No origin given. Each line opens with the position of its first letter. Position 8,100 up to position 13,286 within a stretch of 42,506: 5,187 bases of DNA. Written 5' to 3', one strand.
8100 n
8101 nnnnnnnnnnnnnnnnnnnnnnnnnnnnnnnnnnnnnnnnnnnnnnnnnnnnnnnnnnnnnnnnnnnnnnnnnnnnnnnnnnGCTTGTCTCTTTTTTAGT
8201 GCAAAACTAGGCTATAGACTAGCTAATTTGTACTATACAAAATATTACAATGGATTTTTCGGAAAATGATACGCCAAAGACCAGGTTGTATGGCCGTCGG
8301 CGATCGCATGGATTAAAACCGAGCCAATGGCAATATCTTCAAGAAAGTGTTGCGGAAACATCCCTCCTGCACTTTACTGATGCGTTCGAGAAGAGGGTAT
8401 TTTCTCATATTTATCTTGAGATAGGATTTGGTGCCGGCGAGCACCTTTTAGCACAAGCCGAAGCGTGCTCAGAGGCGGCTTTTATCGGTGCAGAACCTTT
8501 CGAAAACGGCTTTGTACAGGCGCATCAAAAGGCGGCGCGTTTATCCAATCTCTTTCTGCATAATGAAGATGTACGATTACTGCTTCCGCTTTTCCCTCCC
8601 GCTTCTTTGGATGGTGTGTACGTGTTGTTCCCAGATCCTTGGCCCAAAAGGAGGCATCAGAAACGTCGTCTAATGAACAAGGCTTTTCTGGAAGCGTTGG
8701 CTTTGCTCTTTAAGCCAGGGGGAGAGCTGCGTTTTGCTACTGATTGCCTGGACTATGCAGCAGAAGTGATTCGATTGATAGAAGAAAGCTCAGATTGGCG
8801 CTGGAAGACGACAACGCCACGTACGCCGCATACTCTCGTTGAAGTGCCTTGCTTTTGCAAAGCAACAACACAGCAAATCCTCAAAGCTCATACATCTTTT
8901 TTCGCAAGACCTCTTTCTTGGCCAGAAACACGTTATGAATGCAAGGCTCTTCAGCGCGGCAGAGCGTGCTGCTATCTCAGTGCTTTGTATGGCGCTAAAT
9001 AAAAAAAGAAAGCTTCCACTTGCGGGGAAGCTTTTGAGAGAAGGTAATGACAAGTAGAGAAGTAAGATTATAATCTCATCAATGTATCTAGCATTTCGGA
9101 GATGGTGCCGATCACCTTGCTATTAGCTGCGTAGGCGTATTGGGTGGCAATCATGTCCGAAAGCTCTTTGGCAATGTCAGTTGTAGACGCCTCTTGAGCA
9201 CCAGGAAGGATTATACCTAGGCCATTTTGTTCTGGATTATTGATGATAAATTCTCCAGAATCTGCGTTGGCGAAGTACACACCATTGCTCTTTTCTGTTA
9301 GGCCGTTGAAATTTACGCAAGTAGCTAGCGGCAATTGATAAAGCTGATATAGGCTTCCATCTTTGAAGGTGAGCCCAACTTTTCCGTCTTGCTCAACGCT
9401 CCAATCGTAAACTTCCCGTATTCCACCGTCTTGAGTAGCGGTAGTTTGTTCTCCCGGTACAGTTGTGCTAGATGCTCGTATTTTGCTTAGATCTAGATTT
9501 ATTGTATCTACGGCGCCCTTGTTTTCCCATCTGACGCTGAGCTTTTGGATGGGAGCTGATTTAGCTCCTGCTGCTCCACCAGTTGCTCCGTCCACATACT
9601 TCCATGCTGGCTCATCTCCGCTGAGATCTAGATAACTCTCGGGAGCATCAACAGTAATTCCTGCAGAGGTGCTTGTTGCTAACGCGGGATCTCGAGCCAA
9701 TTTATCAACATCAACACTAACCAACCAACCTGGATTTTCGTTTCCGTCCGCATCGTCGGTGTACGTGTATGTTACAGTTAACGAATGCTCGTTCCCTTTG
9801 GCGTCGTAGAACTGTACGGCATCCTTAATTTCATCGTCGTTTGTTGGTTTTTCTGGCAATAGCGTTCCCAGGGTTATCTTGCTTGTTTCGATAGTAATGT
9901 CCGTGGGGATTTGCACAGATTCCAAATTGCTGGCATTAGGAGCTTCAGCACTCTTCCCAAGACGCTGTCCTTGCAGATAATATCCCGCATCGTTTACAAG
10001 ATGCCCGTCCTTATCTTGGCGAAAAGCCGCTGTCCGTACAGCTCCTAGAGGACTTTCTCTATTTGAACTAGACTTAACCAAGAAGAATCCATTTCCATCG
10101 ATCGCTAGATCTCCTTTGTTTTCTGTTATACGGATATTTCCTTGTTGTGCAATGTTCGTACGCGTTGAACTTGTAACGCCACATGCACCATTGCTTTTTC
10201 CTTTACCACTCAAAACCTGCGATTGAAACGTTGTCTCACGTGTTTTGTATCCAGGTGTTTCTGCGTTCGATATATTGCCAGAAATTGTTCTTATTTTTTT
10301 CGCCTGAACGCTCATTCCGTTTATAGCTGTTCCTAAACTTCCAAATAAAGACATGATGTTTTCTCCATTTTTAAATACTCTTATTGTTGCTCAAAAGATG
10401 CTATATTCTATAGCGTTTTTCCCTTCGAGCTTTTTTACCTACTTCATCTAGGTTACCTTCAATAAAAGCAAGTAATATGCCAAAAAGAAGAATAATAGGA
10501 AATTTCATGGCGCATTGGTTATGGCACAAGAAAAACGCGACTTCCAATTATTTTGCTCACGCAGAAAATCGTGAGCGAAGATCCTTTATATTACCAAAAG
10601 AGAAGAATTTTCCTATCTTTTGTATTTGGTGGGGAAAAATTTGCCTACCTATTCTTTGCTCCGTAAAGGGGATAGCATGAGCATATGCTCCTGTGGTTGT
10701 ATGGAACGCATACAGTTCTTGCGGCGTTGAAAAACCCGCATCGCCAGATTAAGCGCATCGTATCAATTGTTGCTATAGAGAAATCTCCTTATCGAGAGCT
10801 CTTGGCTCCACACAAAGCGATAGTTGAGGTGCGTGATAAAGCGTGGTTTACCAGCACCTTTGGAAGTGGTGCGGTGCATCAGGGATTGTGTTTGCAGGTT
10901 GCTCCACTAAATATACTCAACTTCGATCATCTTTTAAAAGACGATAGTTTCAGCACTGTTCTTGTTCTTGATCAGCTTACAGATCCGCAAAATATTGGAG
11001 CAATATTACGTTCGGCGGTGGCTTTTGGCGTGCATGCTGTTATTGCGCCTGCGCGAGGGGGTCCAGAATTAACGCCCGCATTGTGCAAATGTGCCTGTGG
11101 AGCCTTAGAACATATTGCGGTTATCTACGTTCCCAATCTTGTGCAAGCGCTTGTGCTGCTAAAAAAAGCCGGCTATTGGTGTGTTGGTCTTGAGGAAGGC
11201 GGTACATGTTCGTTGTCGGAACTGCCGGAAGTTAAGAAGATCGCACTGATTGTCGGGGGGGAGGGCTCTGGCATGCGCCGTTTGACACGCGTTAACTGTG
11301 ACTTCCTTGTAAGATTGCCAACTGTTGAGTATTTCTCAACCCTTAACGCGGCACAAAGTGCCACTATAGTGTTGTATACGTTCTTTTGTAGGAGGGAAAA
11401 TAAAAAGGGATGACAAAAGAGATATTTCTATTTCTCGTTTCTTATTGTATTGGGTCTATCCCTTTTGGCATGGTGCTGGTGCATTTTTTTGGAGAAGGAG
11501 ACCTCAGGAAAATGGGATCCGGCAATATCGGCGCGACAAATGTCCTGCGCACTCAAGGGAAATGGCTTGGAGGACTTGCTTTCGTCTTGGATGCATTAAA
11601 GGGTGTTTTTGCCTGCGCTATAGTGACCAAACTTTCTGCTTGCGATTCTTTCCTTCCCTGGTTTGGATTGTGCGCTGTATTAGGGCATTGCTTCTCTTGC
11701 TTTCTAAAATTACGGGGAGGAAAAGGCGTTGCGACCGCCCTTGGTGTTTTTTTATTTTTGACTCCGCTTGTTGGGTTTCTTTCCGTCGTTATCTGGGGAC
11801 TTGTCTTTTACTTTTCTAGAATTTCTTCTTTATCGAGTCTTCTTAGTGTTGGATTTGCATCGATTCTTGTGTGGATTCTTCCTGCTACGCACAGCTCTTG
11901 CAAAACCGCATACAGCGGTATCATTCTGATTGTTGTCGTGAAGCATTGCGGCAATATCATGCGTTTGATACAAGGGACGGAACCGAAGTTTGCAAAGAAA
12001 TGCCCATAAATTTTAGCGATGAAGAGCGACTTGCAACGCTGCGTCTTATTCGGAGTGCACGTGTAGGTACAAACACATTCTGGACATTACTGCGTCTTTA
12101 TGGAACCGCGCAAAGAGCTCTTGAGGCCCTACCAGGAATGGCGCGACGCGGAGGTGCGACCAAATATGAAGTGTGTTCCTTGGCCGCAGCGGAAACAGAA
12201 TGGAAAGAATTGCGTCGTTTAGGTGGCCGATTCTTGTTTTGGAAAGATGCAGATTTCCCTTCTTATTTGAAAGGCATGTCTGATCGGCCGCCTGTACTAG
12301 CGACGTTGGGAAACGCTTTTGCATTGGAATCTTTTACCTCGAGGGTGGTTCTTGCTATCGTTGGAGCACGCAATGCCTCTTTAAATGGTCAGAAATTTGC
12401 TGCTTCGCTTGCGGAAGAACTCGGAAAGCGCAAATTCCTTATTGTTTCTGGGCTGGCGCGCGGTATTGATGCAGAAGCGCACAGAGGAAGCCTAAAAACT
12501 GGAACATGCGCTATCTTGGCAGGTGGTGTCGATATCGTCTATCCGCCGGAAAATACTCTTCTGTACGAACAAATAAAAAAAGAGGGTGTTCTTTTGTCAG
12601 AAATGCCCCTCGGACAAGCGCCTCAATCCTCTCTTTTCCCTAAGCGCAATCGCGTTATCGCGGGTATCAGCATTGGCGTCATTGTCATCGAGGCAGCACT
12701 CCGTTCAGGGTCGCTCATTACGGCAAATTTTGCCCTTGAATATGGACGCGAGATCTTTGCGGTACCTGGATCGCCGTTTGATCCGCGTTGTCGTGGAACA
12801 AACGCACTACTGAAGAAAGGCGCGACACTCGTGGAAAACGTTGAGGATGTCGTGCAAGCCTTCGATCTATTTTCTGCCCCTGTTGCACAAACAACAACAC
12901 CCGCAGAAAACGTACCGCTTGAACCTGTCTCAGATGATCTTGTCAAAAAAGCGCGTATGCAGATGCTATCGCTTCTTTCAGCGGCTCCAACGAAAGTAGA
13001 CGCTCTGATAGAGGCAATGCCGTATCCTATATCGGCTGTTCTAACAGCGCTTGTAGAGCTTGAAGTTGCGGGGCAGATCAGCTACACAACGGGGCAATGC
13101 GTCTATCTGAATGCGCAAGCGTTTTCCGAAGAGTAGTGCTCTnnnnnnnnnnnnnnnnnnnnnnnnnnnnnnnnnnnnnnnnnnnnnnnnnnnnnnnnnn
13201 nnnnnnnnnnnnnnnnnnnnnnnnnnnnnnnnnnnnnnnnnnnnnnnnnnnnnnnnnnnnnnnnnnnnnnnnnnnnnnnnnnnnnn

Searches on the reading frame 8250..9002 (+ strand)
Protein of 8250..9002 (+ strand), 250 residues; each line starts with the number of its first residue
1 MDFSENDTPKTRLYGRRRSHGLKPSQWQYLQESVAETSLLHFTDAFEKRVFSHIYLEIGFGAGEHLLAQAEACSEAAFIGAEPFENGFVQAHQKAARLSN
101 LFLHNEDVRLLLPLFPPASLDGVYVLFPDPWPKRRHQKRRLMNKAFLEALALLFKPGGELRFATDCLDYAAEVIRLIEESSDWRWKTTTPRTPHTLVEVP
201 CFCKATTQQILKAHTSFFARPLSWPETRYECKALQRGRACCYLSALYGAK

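Call 52: search_protein_families(library=pfam, proteins=[window:8250-9002:+], max_evalue=0.00001)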
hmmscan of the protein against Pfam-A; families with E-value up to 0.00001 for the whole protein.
window:8250-9002:+ (250 aa): 1 family
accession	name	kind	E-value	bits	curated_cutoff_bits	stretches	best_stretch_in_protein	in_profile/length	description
PF02390.23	Methyltransf_4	-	1.3e-35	122.9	24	1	54-187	4-140/173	Putative methyltransferase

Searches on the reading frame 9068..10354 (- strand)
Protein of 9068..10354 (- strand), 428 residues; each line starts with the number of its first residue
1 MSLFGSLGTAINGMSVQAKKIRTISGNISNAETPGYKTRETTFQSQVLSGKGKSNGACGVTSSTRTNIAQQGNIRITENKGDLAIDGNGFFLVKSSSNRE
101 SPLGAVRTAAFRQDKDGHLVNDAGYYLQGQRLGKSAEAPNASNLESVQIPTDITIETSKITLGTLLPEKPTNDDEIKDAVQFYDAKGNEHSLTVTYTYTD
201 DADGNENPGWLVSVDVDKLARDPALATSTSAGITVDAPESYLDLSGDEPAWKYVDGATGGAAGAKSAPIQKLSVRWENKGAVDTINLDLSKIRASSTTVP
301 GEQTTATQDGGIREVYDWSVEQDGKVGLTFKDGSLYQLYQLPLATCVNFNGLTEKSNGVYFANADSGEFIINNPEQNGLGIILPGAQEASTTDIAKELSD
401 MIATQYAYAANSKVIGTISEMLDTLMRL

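Call 52: search_protein_families(library=pfam, proteins=[window:9068-10354:-], max_evalue=0.00001)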
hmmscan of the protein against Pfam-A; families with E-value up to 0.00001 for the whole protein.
window:9068-10354:- (428 aa): 3 families
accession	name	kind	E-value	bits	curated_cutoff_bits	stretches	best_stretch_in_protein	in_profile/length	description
PF06429.18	Flg_bbr_C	-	1.3e-12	47.5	23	1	384-428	2-46/46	Flagellar basal body rod FlgEFG protein C-terminal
PF22692.1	LlgE_F_G_D1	-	1e-07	32.4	27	1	84-154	1-52/64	Flagellar hook protein FlgE/F/G D1 domain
PF00460.25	Flg_bb_rod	-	1e-06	29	20.7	1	9-37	3-31/31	Flagella basal body rod protein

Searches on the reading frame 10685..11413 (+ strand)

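Call 52: search_protein_families(library=pfam, proteins=[window:10685-11413:+], max_evalue=0.00001)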
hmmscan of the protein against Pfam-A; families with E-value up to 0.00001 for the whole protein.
window:10685-11413:+ (242 aa): 2 families
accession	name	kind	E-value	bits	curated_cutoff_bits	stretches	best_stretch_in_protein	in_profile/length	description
PF00588.24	SpoU_methylase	-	6e-33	114.4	29.7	1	91-231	2-142/142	SpoU rRNA Methylase family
PF08032.17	SpoU_sub_bind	-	6.8e-09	36.4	22.8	1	4-76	1-74/76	RNA 2'-O ribose methyltransferase substrate binding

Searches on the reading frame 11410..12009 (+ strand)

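Call 52: search_protein_families(library=pfam, proteins=[window:11410-12009:+], max_evalue=0.00001)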
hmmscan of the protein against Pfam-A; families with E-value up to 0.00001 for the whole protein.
window:11410-12009:+ (199 aa): 1 family
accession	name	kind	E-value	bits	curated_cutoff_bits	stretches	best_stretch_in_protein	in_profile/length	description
PF02660.20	G3P_acyltransf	-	1.1e-46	159.4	24.1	1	10-186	1-164/164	Glycerol-3-phosphate acyltransferase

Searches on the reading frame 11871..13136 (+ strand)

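Call 52: search_protein_families(library=pfam, proteins=[window:11871-13136:+], max_evalue=0.00001)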
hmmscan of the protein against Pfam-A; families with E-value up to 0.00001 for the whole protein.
window:11871-13136:+ (421 aa): 3 families
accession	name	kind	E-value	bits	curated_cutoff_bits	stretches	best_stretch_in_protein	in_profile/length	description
PF02481.21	DNA_processg_A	-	3.9e-67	225.9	29.6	1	115-322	3-211/212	DNA recombination-mediator protein A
PF21102.3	DprA_N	-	3e-23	81.8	22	1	50-112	1-63/64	DprA-like N-terminal HHH domain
PF17782.7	DprA_WH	-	1.4e-08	35.1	22.9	1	362-407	14-59/61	DprA winged helix domain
